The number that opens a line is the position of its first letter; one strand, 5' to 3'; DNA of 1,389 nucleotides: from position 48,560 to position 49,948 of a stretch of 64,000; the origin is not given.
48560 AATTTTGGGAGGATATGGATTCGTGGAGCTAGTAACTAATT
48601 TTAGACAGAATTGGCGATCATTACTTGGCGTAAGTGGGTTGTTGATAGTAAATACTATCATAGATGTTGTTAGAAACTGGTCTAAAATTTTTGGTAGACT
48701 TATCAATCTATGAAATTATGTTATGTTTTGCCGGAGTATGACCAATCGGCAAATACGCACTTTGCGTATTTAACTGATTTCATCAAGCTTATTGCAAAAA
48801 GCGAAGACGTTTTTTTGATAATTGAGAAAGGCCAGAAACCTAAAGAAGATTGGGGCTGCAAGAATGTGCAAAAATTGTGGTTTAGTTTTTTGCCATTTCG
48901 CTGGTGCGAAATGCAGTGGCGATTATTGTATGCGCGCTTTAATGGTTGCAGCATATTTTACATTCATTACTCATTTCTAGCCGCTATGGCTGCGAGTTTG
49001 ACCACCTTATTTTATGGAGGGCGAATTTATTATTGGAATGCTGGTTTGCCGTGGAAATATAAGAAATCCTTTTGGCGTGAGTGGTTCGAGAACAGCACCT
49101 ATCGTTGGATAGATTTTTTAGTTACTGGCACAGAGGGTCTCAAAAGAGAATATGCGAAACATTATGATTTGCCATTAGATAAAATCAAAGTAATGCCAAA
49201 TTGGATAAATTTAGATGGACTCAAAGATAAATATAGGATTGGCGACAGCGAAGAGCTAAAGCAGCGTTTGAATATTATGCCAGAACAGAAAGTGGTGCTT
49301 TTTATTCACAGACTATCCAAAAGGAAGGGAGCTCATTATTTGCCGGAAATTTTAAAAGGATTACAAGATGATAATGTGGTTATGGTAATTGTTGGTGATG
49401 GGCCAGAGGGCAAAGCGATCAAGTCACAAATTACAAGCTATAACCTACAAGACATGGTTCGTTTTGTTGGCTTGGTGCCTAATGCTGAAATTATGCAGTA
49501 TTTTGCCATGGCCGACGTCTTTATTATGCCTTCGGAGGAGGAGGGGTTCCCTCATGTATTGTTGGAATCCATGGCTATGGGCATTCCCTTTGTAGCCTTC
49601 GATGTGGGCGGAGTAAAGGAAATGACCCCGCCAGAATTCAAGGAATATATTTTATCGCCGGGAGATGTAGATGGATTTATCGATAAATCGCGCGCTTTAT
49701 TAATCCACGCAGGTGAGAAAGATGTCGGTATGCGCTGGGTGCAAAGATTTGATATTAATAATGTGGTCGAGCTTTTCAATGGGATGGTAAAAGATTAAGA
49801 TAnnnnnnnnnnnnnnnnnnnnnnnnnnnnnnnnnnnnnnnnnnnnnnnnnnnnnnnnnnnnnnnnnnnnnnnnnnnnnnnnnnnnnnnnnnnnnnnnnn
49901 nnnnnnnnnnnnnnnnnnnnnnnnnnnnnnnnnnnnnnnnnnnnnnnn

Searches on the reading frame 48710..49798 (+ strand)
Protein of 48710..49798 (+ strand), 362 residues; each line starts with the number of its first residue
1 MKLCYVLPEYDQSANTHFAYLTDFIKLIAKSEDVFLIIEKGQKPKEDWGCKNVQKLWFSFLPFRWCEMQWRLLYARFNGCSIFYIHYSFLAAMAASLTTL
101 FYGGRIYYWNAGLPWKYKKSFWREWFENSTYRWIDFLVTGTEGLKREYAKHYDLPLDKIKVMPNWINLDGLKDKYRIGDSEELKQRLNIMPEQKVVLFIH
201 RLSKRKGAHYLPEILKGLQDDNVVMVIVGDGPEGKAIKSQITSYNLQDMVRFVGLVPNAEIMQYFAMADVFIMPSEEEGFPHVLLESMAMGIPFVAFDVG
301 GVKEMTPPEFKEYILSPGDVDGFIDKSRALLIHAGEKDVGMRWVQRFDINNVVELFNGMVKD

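Call 3: search_protein_families(library=pfam, proteins=[window:48710-49798:+], max_evalue=0.01)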
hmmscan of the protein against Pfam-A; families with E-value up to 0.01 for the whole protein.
window:48710-49798:+ (362 aa): 5 families
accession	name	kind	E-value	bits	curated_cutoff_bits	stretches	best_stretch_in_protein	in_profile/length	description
PF00534.26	Glycos_transf_1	-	4.3e-38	131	26.4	1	180-331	2-156/172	Glycosyl transferases group 1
PF13692.12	Glyco_trans_1_4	-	3e-30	105.8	27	1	194-331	2-140/142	Glycosyl transferases group 1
PF13439.12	Glyco_transf_4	-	4.2e-07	30.6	28.5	1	49-169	40-169/170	Glycosyltransferase Family 4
PF20706.3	GT4-conflict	-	4.2e-05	23.1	26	1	259-305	273-319/385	Family 4 Glycosyltransferase in conflict systems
PF13579.12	Glyco_trans_4_4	-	0.0014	19.4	29.7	1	78-165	70-158/158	Glycosyl transferase 4-like domain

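Call 4: search_protein_families(library=ncbifam, proteins=[window:48710-49798:+], max_evalue=0.01)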
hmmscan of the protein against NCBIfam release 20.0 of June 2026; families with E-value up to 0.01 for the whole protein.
window:48710-49798:+ (362 aa): 47 families (the best 25 are shown)
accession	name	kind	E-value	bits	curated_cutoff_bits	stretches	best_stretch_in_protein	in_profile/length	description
TIGR03999.1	thiol_BshA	equivalog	5e-30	104.7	273.7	1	142-353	153-363/375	N-acetyl-alpha-D-glucosaminyl L-malate synthase BshA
NF047684.1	TeichurnBiosyTuaC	equivalog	9.6e-29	100.5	550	1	158-326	186-347/391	teichuronic acid biosynthesis protein TuaC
TIGR04157.1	glyco_rSAM_CFB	subfamily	3.3e-22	79.1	400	1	128-313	164-346/406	TIGR04157 family glycosyltransferase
TIGR04063.1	stp3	hypoth_equivalog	2.4e-21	76.1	442.05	1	126-336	150-363/397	TIGR04063 family PEP-CTERM/XrtA system glycosyltransferase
TIGR02149.1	glgA_Coryne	subfamily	1.2e-20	74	302.4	1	124-319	135-335/391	glycogen synthase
TIGR03088.1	stp2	hypoth_equivalog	2.3e-18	66.4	409.05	1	177-323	178-328/374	TIGR03088 family PEP-CTERM/XrtA system glycosyltransferase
TIGR03449.1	mycothiol_MshA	equivalog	2.4e-18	66.2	462.5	1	131-303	162-339/406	D-inositol-3-phosphate glycosyltransferase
NF041876.1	EPS_EpsE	equivalog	1.3e-16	60.8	400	1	194-323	214-351/389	exopolysaccharide biosynthesis GT4 family glycosyltransferase EpsE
NF038298.1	EPS_HpsO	equivalog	1.7e-16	60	575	1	109-303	126-324/388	hormogonium polysaccharide biosynthesis glycosyltransferase HpsO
NF012028.0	PRK15484.1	subfamily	1.8e-15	57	618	1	153-313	157-323/380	lipopolysaccharide N-acetylglucosaminyltransferase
NF049988.1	MGlcDAGSynMgs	equivalog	9.4e-15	54.8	400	1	158-295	177-317/398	alpha-monoglucosyldiacylglycerol synthase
NF050063.1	ProtGlycPglJ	equivalog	1.8e-14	53.7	500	1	120-298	131-296/363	N-acetylgalactosamine-N,N'-diacetylbacillosaminyl-diphospho-undecaprenol 4-alpha-N-acetylgalactosaminyltransferase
NF007640.0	PRK10307.1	subfamily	1.5e-13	50.5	276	1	125-278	163-313/411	WcaI family glycosyltransferase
NF053787.1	GlcN_PG_synth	equivalog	1.8e-13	50.1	480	1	180-324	184-317/361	N-acetylglucosaminyl phosphatidylglycerol synthase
TIGR04005.1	wcaL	equivalog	5.3e-13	48.6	537.6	1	196-327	225-364/406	colanic acid biosynthesis glycosyltransferase WcaL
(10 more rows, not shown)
